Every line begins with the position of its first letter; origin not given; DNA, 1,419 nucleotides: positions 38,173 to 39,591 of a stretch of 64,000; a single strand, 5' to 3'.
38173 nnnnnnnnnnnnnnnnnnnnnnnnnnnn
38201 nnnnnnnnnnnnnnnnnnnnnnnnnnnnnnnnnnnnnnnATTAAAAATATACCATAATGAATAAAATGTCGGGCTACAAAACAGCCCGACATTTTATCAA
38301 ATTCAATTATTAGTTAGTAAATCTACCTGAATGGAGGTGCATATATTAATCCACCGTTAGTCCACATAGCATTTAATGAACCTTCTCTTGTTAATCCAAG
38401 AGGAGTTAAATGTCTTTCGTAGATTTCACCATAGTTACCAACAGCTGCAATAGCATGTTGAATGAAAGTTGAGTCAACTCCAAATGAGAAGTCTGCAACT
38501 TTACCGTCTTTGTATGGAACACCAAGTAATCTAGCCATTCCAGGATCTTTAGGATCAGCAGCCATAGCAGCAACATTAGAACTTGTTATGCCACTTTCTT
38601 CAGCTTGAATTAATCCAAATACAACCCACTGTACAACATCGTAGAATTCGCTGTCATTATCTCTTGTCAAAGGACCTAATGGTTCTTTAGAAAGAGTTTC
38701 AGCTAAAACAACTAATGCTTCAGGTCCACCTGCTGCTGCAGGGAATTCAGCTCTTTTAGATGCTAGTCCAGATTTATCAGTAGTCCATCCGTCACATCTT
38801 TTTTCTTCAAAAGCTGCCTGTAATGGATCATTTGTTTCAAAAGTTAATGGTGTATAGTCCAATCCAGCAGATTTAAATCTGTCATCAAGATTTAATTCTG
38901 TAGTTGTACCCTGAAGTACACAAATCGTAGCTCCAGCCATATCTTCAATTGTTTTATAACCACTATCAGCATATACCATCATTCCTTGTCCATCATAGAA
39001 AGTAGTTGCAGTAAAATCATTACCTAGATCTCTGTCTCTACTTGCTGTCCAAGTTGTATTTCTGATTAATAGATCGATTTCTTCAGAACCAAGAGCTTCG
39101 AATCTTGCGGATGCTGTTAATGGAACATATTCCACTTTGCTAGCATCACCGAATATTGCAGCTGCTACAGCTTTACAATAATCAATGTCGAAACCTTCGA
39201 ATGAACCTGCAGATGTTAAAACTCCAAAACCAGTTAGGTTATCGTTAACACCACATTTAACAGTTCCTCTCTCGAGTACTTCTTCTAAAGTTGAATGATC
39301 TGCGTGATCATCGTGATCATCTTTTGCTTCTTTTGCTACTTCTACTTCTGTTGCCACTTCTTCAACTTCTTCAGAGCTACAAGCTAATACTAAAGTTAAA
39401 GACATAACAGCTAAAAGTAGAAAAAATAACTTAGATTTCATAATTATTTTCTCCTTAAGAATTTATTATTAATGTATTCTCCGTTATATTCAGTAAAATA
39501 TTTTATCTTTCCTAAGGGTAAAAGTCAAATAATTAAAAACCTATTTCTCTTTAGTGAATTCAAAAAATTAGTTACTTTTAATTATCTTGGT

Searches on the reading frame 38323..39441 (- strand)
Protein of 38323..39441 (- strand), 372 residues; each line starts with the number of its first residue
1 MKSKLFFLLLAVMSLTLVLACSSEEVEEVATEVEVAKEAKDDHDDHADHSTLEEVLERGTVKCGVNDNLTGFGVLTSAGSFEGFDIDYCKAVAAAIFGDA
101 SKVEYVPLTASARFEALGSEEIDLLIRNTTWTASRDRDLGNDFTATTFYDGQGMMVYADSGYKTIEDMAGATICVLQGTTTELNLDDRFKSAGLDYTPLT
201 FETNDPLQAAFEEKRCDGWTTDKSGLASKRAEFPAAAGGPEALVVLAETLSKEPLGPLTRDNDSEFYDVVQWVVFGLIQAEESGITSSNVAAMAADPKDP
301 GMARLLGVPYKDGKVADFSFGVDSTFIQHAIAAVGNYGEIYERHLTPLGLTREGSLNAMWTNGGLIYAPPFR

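Call 60: search_protein_families(library=pfam, proteins=[window:38323-39441:-], max_evalue=0.001)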
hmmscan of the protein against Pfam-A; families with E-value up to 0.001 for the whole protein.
window:38323-39441:- (372 aa): 2 families
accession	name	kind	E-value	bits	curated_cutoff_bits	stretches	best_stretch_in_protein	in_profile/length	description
PF00497.25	SBP_bac_3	-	1.9e-14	54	26.4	1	61-273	1-112/132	Bacterial extracellular solute-binding proteins, family 3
PF09084.16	NMT1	-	0.00047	20.6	20.5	0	152-220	75-145/216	NMT1/THI5 like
